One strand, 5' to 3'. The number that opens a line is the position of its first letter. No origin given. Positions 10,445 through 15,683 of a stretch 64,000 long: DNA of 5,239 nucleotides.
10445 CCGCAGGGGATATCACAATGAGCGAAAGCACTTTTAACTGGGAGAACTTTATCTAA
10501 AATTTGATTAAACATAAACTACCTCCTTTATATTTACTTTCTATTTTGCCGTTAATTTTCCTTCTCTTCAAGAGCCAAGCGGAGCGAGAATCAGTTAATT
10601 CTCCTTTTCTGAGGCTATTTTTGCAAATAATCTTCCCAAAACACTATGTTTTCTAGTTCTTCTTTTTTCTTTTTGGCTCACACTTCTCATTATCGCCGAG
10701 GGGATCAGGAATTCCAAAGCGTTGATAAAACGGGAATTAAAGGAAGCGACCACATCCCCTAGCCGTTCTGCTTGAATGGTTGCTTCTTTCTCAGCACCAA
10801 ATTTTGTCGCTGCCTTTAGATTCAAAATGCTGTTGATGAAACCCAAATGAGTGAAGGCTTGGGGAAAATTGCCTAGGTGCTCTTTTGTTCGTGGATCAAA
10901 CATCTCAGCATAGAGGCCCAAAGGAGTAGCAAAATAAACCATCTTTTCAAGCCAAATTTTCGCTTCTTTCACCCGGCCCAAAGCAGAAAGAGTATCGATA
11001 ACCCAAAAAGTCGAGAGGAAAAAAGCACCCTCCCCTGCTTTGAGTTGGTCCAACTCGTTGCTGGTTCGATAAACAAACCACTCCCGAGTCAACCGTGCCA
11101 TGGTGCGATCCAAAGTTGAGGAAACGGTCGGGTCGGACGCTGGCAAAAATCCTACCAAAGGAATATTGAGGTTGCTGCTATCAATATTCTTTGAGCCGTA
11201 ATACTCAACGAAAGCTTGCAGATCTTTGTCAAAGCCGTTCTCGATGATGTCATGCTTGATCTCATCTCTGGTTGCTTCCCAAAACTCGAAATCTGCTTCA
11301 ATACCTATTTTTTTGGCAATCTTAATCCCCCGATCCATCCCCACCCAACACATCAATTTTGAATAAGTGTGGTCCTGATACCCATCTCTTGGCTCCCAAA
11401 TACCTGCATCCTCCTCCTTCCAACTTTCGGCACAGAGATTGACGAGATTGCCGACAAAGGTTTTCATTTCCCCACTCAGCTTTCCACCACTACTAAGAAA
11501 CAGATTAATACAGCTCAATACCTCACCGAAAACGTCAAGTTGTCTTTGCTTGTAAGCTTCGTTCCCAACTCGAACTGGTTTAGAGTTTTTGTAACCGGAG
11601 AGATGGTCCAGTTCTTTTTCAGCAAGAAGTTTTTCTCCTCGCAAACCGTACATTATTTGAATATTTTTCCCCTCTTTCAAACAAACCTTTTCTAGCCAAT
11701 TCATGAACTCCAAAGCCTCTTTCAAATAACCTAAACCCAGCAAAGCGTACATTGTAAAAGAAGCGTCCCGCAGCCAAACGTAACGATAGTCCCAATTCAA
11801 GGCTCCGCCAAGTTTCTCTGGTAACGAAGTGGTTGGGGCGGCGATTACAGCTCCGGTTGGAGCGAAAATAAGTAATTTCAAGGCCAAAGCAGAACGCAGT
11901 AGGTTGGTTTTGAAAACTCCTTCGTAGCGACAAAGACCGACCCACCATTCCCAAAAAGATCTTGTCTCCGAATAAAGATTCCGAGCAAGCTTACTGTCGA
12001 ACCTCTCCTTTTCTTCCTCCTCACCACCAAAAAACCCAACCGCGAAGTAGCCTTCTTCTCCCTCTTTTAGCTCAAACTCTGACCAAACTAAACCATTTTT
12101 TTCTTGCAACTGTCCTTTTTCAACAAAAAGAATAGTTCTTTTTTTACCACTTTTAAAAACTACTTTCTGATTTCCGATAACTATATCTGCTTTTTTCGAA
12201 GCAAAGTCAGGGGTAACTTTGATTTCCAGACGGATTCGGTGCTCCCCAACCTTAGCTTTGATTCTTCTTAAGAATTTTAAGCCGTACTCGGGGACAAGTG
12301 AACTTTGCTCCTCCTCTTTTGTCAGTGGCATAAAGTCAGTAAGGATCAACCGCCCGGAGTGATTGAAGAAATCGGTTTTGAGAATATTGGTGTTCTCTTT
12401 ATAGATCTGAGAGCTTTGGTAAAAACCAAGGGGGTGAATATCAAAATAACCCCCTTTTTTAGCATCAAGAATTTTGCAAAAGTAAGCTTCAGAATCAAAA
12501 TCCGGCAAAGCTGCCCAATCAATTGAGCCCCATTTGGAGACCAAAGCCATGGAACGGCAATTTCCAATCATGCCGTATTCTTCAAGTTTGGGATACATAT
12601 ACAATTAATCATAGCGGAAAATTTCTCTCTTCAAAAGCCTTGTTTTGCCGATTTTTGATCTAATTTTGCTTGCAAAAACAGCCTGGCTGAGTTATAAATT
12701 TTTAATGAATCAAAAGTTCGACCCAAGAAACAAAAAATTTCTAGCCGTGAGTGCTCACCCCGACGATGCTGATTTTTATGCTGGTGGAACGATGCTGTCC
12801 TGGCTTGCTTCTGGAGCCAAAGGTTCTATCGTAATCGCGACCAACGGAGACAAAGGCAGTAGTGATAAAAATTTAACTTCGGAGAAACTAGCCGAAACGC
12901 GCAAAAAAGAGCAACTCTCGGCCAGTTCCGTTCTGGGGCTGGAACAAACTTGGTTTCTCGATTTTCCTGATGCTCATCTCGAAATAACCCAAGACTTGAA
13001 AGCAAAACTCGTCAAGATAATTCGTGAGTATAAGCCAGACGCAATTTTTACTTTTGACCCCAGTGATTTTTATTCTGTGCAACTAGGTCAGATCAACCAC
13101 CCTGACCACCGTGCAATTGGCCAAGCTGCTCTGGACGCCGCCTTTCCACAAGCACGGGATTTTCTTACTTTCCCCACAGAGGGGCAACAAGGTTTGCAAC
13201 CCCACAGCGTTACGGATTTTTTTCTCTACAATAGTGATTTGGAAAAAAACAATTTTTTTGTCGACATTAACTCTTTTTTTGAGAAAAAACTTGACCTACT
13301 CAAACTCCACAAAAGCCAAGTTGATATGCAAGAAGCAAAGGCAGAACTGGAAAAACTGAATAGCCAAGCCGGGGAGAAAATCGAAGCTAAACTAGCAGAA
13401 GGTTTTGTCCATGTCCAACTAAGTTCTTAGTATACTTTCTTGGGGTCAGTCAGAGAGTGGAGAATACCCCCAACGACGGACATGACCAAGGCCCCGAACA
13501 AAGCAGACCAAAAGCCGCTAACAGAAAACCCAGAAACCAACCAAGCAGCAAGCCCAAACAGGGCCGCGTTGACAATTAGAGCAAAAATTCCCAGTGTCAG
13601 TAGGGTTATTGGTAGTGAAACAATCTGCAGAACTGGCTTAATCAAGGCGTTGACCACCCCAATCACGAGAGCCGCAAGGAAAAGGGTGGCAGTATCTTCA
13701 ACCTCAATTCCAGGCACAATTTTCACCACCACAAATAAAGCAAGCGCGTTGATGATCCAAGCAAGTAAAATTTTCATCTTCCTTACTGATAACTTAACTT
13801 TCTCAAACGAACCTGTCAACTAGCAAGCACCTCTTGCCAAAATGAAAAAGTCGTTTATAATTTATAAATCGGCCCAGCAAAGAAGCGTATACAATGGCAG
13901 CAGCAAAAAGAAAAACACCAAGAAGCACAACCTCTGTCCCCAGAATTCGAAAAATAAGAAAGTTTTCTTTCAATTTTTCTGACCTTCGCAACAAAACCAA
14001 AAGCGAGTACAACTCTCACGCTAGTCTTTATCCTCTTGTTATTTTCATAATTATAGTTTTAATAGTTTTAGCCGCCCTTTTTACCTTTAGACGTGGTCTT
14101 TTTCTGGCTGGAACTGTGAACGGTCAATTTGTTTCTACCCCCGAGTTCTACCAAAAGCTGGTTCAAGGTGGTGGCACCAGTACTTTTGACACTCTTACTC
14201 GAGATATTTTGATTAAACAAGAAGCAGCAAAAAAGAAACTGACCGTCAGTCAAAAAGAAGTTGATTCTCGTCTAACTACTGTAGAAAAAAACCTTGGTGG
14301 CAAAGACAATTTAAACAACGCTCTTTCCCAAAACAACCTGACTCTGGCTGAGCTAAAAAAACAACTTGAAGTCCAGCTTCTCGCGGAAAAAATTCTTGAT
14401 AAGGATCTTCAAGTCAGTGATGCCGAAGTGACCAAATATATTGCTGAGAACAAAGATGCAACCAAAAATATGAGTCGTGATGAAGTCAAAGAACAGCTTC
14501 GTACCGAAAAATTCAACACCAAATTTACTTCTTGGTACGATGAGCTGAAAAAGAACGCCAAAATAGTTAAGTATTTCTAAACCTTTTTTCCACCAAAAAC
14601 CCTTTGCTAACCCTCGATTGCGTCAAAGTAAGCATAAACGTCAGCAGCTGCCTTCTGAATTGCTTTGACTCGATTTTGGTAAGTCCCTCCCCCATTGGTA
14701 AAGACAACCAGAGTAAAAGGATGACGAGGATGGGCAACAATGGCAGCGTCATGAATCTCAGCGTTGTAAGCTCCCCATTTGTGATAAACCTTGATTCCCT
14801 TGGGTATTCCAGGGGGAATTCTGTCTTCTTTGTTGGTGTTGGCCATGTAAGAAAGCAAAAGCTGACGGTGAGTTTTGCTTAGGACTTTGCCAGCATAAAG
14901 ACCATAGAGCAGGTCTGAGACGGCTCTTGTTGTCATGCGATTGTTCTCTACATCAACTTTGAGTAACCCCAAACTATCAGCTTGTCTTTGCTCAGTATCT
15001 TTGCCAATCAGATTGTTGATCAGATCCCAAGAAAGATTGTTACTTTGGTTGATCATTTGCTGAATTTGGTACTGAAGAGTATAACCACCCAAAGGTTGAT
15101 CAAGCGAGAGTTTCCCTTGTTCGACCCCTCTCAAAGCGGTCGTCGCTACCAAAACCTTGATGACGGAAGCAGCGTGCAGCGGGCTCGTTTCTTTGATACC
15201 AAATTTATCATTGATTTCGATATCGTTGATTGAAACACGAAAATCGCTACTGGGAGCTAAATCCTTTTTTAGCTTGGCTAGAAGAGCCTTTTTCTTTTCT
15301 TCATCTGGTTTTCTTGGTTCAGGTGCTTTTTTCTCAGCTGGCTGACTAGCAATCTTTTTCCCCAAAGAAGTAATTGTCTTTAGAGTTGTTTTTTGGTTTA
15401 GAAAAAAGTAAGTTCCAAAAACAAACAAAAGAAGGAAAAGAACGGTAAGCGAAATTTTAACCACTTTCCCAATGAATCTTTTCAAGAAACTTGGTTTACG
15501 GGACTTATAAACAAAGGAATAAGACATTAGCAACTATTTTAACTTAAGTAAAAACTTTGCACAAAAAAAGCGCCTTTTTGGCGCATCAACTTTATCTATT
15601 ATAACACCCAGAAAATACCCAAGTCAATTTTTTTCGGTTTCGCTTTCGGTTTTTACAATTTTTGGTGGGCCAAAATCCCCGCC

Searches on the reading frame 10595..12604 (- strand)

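Call 64: search_protein_families(library=pfam, proteins=[window:10595-12604:-], max_evalue=0.001)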
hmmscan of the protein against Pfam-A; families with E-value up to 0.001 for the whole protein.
window:10595-12604:- (669 aa): 2 families
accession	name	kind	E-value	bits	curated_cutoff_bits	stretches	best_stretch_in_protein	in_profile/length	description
PF00723.27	Glyco_hydro_15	-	1.2e-71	242.3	22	1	230-593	2-426/427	Glycosyl hydrolases family 15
PF19291.4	TREH_N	-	9e-11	41.9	23.1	1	6-104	14-109/211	Trehalase-like, N-terminal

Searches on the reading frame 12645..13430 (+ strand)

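Call 64: search_protein_families(library=pfam, proteins=[window:12645-13430:+], max_evalue=0.001)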
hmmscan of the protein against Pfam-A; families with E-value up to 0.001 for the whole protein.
window:12645-13430:+ (261 aa): 1 family
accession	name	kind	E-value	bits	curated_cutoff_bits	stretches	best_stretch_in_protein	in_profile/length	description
PF02585.22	PIG-L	-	1.4e-32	113.3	28.2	1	33-165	1-128/129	GlcNAc-PI de-N-acetylase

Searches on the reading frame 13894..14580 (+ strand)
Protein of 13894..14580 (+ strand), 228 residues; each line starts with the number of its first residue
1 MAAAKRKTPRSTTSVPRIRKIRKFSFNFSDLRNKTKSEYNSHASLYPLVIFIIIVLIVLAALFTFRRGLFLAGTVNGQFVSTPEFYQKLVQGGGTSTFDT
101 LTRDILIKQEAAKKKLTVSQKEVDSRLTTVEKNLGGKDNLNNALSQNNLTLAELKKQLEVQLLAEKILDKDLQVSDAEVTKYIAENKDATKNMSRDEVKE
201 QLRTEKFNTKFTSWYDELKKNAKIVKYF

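Call 64: search_protein_families(library=pfam, proteins=[window:13894-14580:+], max_evalue=0.001)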
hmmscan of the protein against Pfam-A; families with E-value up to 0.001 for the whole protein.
window:13894-14580:+ (228 aa): 2 families
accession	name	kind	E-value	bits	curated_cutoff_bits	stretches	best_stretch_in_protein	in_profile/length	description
PF13624.11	SurA_N_3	-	1.1e-08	35.5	27.2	1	96-167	86-161/162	SurA-like N-terminal domain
PF13623.11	SurA_N_2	-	2.8e-05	24.5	28.5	0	96-129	88-121/145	SurA-like N-terminal domain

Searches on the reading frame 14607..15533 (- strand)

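Call 64: search_protein_families(library=pfam, proteins=[window:14607-15533:-], max_evalue=0.001)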
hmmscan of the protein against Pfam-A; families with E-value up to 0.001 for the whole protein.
window:14607-15533:- (308 aa): 2 families
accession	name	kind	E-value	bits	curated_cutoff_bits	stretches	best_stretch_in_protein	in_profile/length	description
PF13354.11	Beta-lactamase2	-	8.4e-32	110.7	22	1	100-279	2-214/214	Beta-lactamase enzyme family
PF00144.29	Beta-lactamase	-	8e-09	35.5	27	1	115-151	46-82/329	Beta-lactamase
